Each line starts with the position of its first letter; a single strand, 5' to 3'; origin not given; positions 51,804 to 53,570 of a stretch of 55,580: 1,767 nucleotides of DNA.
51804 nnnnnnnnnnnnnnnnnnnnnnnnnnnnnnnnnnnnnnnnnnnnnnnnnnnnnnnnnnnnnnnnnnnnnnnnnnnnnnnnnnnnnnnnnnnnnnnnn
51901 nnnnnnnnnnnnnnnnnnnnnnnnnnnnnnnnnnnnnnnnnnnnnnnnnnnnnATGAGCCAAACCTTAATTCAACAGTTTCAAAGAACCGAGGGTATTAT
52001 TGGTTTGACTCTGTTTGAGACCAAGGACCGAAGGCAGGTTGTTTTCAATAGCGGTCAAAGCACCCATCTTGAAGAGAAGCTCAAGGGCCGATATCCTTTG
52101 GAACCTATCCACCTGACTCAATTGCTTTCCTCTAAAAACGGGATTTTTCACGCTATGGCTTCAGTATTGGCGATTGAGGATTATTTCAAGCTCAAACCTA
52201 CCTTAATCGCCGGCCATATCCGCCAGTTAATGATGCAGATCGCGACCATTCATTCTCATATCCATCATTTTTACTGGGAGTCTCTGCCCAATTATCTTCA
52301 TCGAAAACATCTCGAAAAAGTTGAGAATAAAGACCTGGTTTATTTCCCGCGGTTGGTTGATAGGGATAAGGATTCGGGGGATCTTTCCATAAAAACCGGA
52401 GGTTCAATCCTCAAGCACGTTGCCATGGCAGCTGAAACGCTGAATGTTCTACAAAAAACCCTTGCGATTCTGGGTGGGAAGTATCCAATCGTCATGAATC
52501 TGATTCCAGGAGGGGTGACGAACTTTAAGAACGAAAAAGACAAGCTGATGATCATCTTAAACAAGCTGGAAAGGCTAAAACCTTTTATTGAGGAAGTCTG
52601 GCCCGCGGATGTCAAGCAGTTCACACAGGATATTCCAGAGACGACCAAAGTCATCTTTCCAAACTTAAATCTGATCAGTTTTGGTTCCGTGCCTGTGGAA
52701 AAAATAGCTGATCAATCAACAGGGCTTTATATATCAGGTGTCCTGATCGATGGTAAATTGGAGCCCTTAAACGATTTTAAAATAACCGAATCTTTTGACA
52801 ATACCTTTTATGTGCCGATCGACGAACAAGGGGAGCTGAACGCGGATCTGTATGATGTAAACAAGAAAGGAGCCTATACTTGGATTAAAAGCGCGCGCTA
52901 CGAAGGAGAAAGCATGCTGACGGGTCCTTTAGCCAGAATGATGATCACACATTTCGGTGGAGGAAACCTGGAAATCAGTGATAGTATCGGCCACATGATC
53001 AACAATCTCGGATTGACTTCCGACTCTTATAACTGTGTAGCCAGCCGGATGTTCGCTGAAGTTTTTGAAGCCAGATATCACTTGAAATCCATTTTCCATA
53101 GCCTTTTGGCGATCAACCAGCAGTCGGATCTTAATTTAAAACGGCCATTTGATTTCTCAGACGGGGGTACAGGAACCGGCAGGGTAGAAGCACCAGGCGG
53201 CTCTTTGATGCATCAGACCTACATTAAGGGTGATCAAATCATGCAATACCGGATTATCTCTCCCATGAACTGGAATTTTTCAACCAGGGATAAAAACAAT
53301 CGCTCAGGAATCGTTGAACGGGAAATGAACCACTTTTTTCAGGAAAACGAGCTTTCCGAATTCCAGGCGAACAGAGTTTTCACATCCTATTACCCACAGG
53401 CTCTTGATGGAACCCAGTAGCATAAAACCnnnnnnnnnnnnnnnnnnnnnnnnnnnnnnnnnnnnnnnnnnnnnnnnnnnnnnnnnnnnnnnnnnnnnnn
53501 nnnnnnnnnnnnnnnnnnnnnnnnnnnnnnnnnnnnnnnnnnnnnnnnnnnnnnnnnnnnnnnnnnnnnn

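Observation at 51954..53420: Large-subunit homologue with one cysteine in 488 residues and no C-terminal maturation site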

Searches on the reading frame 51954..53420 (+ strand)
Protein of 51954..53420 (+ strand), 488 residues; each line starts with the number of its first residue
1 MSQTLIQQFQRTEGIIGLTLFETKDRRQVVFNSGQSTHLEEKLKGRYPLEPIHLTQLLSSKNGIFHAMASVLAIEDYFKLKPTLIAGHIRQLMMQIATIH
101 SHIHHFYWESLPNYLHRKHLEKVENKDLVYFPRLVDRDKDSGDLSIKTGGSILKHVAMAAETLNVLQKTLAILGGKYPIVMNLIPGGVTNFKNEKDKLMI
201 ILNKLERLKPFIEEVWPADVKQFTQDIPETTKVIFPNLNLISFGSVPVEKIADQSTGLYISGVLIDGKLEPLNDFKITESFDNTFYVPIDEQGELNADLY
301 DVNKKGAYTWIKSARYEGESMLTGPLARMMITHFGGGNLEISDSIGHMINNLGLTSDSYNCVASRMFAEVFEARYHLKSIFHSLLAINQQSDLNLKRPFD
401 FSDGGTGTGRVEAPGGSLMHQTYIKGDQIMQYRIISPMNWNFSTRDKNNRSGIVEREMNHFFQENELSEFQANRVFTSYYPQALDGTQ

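Call 3: search_protein_families(library=pfam, proteins=[window:51954-53420:+], max_evalue=0.01)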
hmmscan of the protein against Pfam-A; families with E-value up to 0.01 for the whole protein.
window:51954-53420:+ (488 aa): 1 family
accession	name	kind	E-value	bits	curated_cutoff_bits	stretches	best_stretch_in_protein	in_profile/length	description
PF00374.24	NiFeSe_Hases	-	2.1e-53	182.5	25.8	2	155-481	152-501/508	Nickel-dependent hydrogenase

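Call 4: search_protein_families(library=ncbifam, proteins=[window:51954-53420:+], max_evalue=0.01)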
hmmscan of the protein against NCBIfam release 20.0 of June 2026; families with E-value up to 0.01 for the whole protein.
window:51954-53420:+ (488 aa): 7 families
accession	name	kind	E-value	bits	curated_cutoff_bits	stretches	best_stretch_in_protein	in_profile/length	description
NF033181.1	NiFeSe_hydrog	equivalog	2.5e-56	191.6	600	1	39-481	40-488/507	nickel-dependent hydrogenase large subunit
NF045518.1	H2_NiFeSe_large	exception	5.3e-46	157.4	780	1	39-479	40-471/485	NiFeSe hydrogenase large subunit HysA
NF007550.0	PRK10170.1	equivalog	8.4e-24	83.9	1101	2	282-457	370-551/597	Ni/Fe-hydrogenase large subunit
NF007778.0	PRK10467.1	equivalog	1.4e-22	79.7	969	2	158-457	193-521/567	hydrogenase 2 large subunit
NF040828.1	sulfhyd_ShyA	equivalog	3.1e-09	36.2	700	1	305-442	237-368/415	NAD(P)-dependent hydrogenase/sulfhydrogenase 2 subunit alpha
TIGR03295.1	frhA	equivalog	6e-09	35.3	392.5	1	390-447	309-369/412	coenzyme F420 hydrogenase subunit alpha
NF041785.2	VhuA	equivalog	1.8e-05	23.5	800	1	64-115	66-117/418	F420-non-reducing hydrogenase Vhu subunit A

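Call 5: search_solved_structures(query=window:51954-53420:+, show_alignments=2, max_evalue=0.001)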
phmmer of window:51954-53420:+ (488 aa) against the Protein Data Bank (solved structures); distinct sequences matched with E-value up to 0.001: 56.
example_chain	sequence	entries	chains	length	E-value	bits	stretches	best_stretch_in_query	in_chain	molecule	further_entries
4kl8_L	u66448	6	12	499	4.6e-30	107.8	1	9-458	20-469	Nickel-dependent hydrogenase large subunit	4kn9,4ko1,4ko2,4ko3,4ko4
1cc1_L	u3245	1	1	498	2.1e-29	105.6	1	9-458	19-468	HYDROGENASE (LARGE SUBUNIT)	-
6z8o_B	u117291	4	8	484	1.7e-27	99.3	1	32-458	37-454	Periplasmic [NiFeSe] hydrogenase, large subunit, selenocysteine-containing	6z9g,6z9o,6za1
6z8m_B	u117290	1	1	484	1.7e-27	99.3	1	32-458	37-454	Periplasmic [NiFeSe] hydrogenase, large subunit, selenocysteine-containing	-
3ze6_B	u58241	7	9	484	1.8e-27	99.3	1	32-457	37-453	PERIPLASMIC [NIFESE] HYDROGENASE, LARGE SUBUNIT, SELENOCYS SELENOCYSTEINE-CONTAINING | PERIPLASMIC [NIFESE] HYDROGENASE, LARGE SUBUNIT, SELENOCYSTEINE-CONTAININ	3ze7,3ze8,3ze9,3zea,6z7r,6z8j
6ru9_B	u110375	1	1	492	1.8e-27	99.2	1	32-458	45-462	Periplasmic [NiFeSe] hydrogenase, large subunit, selenocysteine-containing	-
6ruc_B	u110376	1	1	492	1.9e-27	99.2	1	32-458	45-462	Periplasmic [NiFeSe] hydrogenase, large subunit, selenocysteine-containing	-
2wpn_B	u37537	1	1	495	1.9e-27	99.2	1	32-457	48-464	PERIPLASMIC [NIFESE] HYDROGENASE, LARGE SUBUNIT, SELENOCYSTEINE-CONTAINING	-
5jsh_B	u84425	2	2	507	2.1e-27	99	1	32-457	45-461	Periplasmic [NiFeSe] hydrogenase, large subunit, selenocysteine-containing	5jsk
5jsu_B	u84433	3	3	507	2.2e-27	99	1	32-457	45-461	Periplasmic [NiFeSe] hydrogenase, large subunit, selenocysteine-containing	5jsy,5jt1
6rtp_B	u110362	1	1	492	4.4e-27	98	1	39-457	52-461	Periplasmic [NiFeSe] hydrogenase, large subunit, selenocysteine-containing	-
1frf_L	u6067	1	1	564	9.9e-24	86.9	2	168-453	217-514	[NI-FE] HYDROGENASE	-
3myr_B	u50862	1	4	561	9.9e-24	86.9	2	290-459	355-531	Nickel-dependent hydrogenase large subunit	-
3cur_H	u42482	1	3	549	1.7e-23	86.2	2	168-453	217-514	Periplasmic [NiFe] hydrogenase large subunit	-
3h3x_Q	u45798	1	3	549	1.9e-23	86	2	168-453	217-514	Periplasmic [NiFe] hydrogenase large subunit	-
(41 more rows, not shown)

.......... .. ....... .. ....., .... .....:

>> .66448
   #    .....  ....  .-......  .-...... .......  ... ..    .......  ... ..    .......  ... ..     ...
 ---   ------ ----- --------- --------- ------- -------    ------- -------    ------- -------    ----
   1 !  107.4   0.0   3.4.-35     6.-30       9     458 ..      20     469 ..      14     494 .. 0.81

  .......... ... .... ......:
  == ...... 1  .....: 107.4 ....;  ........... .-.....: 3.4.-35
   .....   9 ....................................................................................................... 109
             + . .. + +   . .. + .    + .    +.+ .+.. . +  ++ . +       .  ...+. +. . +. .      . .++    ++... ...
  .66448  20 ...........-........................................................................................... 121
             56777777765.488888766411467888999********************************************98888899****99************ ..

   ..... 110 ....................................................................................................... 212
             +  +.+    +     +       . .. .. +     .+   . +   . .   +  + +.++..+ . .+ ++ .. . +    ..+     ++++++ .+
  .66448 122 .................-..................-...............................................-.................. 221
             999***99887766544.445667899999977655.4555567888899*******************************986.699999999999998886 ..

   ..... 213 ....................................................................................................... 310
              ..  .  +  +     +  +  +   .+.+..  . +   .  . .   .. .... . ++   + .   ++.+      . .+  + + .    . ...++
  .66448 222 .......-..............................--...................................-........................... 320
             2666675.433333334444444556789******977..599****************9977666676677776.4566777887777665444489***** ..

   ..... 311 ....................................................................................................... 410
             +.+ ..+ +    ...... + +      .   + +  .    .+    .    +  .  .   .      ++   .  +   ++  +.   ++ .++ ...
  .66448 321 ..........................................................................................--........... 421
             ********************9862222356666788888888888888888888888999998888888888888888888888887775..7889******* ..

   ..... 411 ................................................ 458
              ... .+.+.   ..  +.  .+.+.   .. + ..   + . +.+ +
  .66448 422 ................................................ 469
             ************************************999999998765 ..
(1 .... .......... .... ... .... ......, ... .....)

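Call 7: find_homologous_proteins(query=window:51954-53420:+, max_evalue=0.00001)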
Query window:51954-53420:+ (488 aa): 78 proteins with E <= 0.00001 among 5593 candidates.
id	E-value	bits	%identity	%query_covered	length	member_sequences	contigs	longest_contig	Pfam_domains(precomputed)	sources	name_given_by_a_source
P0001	0.0e+0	1112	100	100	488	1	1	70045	PF00374.25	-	-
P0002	6.2e-162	558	50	100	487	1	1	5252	PF00374.25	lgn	-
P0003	9.0e-162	557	52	100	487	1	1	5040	PF00374.25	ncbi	-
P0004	1.5e-154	533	49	100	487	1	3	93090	PF00374.25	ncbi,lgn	-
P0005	1.8e-153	530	50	100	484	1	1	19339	PF00374.25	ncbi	-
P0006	1.2e-152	527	49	100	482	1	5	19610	PF00374.25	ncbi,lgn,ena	-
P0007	3.0e-152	526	49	100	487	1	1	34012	PF00374.25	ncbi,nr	ncbi:MAG: hypothetical protein GY866_22645 [Proteobacteria bacterium]|nr:hypothetical protein [Pseud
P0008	5.3e-152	525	49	100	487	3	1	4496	PF00374.25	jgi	jgi:Ni,Fe-hydrogenase I large subunit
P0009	2.1e-151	523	49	100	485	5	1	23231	PF00374.25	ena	-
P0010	4.6e-151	522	49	100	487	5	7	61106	PF00374.25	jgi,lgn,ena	-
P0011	2.5e-150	519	49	100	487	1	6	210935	PF00374.25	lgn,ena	-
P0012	2.0e-149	516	50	100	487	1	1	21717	PF00374.25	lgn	-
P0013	5.2e-149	515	48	100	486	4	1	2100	PF00374.25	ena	-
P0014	5.8e-149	515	50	100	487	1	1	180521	PF00374.25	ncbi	-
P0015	1.4e-148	513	49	100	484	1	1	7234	PF00374.25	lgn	-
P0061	1.6e-35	141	26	98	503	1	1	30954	PF00374.25,PF27537.1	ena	-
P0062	2.5e-35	140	27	98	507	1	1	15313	PF00374.25,PF27537.1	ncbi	-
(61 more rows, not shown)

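Call 10: find_related_loci(query=A1, collection=genome_contigs, flank=6000)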
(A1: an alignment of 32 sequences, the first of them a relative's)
Query A1 (488 aa) in genome_contigs; peptide patterns used: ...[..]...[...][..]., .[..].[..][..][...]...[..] (x = any residue, [..] = any of these).
41 stretches matched a pattern; 17 encode a relative of the query (tblastn E <= 1e-3); 17 distinct loci.
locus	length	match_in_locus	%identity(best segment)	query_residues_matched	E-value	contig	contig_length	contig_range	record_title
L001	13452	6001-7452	50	1-488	3e-163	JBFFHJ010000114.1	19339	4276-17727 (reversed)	MAG: bacterium isolate Mix_mud16.2022.02.20 k141_2133613_length_19339_cov_11.0000, whole genome shotgun sequence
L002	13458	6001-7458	49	1-487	1e-162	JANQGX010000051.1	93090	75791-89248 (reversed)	MAG: SAR324 cluster bacterium isolate PL23b_bin.69 k99_2552046, whole genome shotgun sequence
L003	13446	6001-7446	49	1-488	1e-161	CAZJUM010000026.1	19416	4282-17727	MAG TPA_asm: uncultured Pseudomonadota bacterium isolate binchicken_co397_10 genome assembly, contig: NODE_383_length_19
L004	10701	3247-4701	49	1-488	6e-160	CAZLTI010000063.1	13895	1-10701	MAG TPA_asm: uncultured Pseudomonadota bacterium isolate binchicken_co397_15 genome assembly, contig: NODE_574_length_13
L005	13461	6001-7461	48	1-488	7e-153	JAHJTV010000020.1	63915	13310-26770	MAG: bacterium isolate OS_PC_MetaG.mb.69 OS_PC_MetaG.mb.69_k141_98668, whole genome shotgun sequence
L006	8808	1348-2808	47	1-488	4e-151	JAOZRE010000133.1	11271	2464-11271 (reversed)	MAG: bacterium isolate GMC6.concoct.212 GMC6_6484_length_11271_cov_6.273449, whole genome shotgun sequence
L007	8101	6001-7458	47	1-487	8e-151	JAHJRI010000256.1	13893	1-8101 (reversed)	MAG: bacterium isolate OS_PC_MetaG.mb.142 OS_PC_MetaG.mb.142_k141_357982, whole genome shotgun sequence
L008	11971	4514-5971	46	1-487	1e-150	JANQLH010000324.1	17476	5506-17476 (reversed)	MAG: SAR324 cluster bacterium isolate PL25a_bin.53 k99_3868591, whole genome shotgun sequence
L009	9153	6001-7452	49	1-488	2e-149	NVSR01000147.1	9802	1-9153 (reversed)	MAG: SAR324 cluster bacterium isolate NORP136 Contig_source1382A_26369, whole genome shotgun sequence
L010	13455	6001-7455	46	3-488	2e-145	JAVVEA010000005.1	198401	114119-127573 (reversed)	MAG: bacterium isolate TamC13-09 NODE_5_length_198401_cov_15.248240, whole genome shotgun sequence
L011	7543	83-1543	46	1-488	1e-144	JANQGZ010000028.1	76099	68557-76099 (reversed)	MAG: SAR324 cluster bacterium isolate PL23b_bin.72 k99_572209, whole genome shotgun sequence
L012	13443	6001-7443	45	5-488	9e-138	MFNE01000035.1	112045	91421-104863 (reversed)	MAG: Candidatus Lambdaproteobacteria bacterium RIFOXYD2_FULL_50_16 rifoxyd2_full_scaffold_37, whole genome shotgun seque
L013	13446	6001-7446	44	3-488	3e-123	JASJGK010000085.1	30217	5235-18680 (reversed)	MAG: SAR324 cluster bacterium isolate ChS5.bin.62 ChesSed_k141_69564, whole genome shotgun sequence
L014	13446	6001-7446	44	3-488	3e-122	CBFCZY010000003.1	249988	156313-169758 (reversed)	MAG TPA_asm: uncultured bacterium isolate SRR26215677_concoct_114 genome assembly, contig: ERZ25073487.17, whole genome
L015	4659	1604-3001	40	1-487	4e-117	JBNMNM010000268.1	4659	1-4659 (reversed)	MAG: bacterium isolate 3300055726_114 Ga0535650_0038588, whole genome shotgun sequence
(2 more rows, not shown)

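Call 29: predict_structure(alignment_id=A1)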
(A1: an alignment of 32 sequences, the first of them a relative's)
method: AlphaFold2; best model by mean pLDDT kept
length: 488 residues; sequences in the alignment: 32
mean_pLDDT: 89.1   pTM: 0.92
mean pLDDT of the five models: 89.1, 88.1, 88.0, 87.5, 86.9
residues with pLDDT >= 90: 304; 70-90: 159; 50-70: 20; < 50: 5
segments of 3 or more residues with pLDDT < 50: 251-255
pLDDT, mean of each block of 10 residues (from residue 1): 87 88 84 86 93 91 94 95 89 95 96 89 76 78 92 94 95 83 84 78 94 98 96 92 80 61 94 93 82 62 88 92 96 91 95 91 97 95 84 86 95 95 95 94 87 93 92 93 82
secondary structure, 60 per line:
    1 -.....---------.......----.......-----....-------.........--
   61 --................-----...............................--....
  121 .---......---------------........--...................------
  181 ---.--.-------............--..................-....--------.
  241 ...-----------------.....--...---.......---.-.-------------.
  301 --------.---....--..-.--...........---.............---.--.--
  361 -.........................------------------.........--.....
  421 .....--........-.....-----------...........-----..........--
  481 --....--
elements in order: E2-6 E16-22 E27-33 H39-42 H50-58 H63-78 H84-114 H117-121 H125-130 H146-153 H156-174 H195-206 H209-226 H228-231 E240-243 E261-265 E268-270 E277-280 E313-316 H325-335 H339-351 H362-386 E405-413 E416-425 E428-435 H437-441 H453-463 H469-478 H483-486

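Call 35: fold_search(model_id=the predicted structure, library=pdb)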
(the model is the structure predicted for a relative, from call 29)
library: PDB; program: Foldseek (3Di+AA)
matches with E <= 10: 344; with E <= 0.001: 219
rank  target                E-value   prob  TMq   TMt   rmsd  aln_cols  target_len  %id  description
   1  6ru9_B                7.4e-30  1.00  0.83  0.84   4.1       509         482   23  THE 3D STRUCTURE OF [NIFESE] HYDROGENASE G491A VARIANT FROM DESULFOVIBRIO VULGARIS HILDENBOROUGH AT 1.36 ANGSTROM RESO (released 2019-09-04)
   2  3ze7_B                1.0e-29  1.00  0.78  0.79   5.2       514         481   22  3D structure of the Ni-Fe-Se hydrogenase from D. vulgaris Hildenborough in the reduced state at 1.95 Angstroms (released 2013-06-12)
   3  2wpn_B                1.3e-29  1.00  0.81  0.82   4.3       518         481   22  Structure of the oxidised, as-isolated NiFeSe hydrogenase from D. vulgaris Hildenborough (released 2010-01-12)
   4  6z8j_B                1.3e-29  1.00  0.79  0.79   5.2       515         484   23  Structure of [NiFeSe] hydrogenase from Desulfovibrio vulgaris hildenborough pressurized with Oxygen gas - structure wt (released 2020-09-09)
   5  6ruc_B                1.3e-29  1.00  0.82  0.83   4.2       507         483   23  THE 3D STRUCTURE OF [NIFESE] HYDROGENASE G491S VARIANT FROM DESULFOVIBRIO VULGARIS HILDENBOROUGH AT 1.20 ANGSTROM RESO (released 2019-09-04)
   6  4kn9_L                1.5e-29  1.00  0.83  0.82   4.3       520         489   21  High-resolution structure of H2-activated anaerobically purified Dm. baculatum [NiFeSe]-hydrogenase after crystallizat (released 2013-07-10)
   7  4kl8_L                1.6e-29  1.00  0.83  0.82   4.3       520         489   21  High-resolution structure of anaerobically purified Dm. baculatum [NiFeSe]-hydrogenase after crystallization under air (released 2013-07-10)
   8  5jsk_B                3.4e-29  1.00  0.83  0.84   4.2       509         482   23  The 3D structure of [NiFeSe] hydrogenase from Desulfovibrio vulgaris Hildenborough in the reduced state at 0.95 Angstr (released 2017-03-22)
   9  6rtp_B                3.6e-29  1.00  0.82  0.83   4.2       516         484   23  THE 3D STRUCTURE OF [NIFESE] HYDROGENASE G50T VaRIANT FROM DESULFOVIBRIO VULGARIS HILDENBOROUGH AT 1.10 ANGSTROM RESOL (released 2019-09-04)
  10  5jsh_B                4.0e-29  1.00  0.83  0.83   4.2       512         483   22  The 3D structure of recombinant [NiFeSe] hydrogenase from Desulfovibrio Vulgaris Hildenborough in the oxidized state a (released 2017-03-22)
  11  1yrq_MODEL_1_H        5.9e-29  1.00  0.85  0.77   4.6       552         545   20  Structure of the ready oxidized form of [NiFe]-hydrogenase (released 2005-04-19)
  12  6z8o_B                6.2e-29  1.00  0.82  0.84   4.3       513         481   22  Structure of [NiFeSe] hydrogenase G491A variant from Desulfovibrio vulgaris Hildenborough pressurized with Krypton gas (released 2020-09-09)
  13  1cc1_L                1.2e-28  1.00  0.81  0.81   4.6       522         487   21  CRYSTAL STRUCTURE OF A REDUCED, ACTIVE FORM OF THE NI-FE-SE HYDROGENASE FROM DESULFOMICROBIUM BACULATUM (released 1999-06-01)
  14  4ucq_R                1.4e-28  1.00  0.84  0.76   5.8       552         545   20  Structure of the T18D small subunit mutant of D. fructosovorans NiFe- hydrogenase (released 2015-02-18)
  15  6g7m_L                1.5e-28  1.00  0.85  0.76   5.0       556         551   20  Four-site variant (Y222C, C197S, C432S, C433S) of E. coli hydrogenase-2 (released 2019-04-03)
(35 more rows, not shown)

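Call 39: search_protein_representatives(alignment_id=A1)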
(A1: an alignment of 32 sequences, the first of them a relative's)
Query: 32 sequences, 487 profile positions. Proteins with E-value up to 0.001 (for the whole library): 2402; up to 1e-10: 699; up to 1e-30: 140. The best 150 are listed.
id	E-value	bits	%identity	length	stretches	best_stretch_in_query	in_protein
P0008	1.1e-224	762.9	-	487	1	1-487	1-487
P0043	2.5e-220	748.5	-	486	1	3-487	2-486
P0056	7.3e-196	667.8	-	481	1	1-487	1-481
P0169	1.3e-175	601.0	-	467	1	1-486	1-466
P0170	1.1e-154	532.1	-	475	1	7-487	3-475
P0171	7.4e-152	522.7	-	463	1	3-487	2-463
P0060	8.4e-148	509.3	-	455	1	21-486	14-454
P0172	3.7e-113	395.1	-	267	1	138-398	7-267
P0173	2.2e-84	300.1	-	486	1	11-485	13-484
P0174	4.0e-80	286.1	-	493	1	8-486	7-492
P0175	1.7e-78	280.8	-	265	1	151-427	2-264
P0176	6.3e-78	278.8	-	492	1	8-487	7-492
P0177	2.8e-76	273.4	-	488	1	5-487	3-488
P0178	3.0e-72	260.1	-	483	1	4-485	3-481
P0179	6.8e-72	259.0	-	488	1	9-486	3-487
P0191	1.3e-58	215.1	-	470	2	6-330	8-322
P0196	2.3e-55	204.5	-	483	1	1-457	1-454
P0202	2.3e-49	184.6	-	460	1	5-479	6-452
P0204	2.9e-48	181.0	-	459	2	5-330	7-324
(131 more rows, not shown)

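Call 75: list_cluster_members(proteins=[P0204, P0196, P0061, P0062, P0191, P0202])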
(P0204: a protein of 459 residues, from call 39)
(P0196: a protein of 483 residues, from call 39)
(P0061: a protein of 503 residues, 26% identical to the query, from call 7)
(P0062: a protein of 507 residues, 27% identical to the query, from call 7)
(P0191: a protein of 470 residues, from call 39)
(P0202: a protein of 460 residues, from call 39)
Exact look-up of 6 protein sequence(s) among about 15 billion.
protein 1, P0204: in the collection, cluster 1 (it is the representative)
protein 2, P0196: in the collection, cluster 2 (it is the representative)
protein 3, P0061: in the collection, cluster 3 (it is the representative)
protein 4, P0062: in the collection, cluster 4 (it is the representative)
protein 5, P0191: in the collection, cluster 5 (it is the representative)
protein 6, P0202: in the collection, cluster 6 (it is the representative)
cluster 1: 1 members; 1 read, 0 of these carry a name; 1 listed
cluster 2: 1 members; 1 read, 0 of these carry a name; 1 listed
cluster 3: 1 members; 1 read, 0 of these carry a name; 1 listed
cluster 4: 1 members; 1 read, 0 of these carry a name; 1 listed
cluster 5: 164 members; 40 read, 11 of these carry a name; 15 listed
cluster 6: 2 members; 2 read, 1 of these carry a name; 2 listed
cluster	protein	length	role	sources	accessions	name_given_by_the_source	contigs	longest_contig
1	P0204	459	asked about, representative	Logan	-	-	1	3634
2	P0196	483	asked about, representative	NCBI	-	-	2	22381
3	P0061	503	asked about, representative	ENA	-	-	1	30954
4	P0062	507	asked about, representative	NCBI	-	-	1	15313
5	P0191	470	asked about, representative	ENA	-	-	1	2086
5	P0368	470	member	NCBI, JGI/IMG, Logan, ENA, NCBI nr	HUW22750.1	MAG TPA: nickel-dependent hydrogenase large subunit [bacterium] | nickel-dependent hydrogenase large subunit [bacterium]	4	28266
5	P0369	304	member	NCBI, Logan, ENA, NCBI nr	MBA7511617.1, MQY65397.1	Periplasmic [NiFeSe] hydrogenase small subunit [subsurface metagenome] | hydrogenase small subunit [Clostridia bacterium]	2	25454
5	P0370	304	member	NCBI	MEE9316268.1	MAG: hydrogenase small subunit [bacterium]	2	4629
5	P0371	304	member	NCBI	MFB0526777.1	MAG: hydrogenase small subunit [bacterium]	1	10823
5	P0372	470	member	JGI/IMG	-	hydrogenase large subunit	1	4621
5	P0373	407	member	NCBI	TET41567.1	MAG: nickel-dependent hydrogenase large subunit, partial [Elusimicrobia bacterium]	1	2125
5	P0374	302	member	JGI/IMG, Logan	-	hydrogenase small subunit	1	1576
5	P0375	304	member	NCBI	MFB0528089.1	MAG: hydrogenase small subunit [bacterium]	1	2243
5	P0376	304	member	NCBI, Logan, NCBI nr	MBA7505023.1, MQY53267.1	Periplasmic [NiFeSe] hydrogenase small subunit [subsurface metagenome] | hydrogenase small subunit [Bacillota bacterium]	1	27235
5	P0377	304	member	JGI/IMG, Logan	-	hydrogenase small subunit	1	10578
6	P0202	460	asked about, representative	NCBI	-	-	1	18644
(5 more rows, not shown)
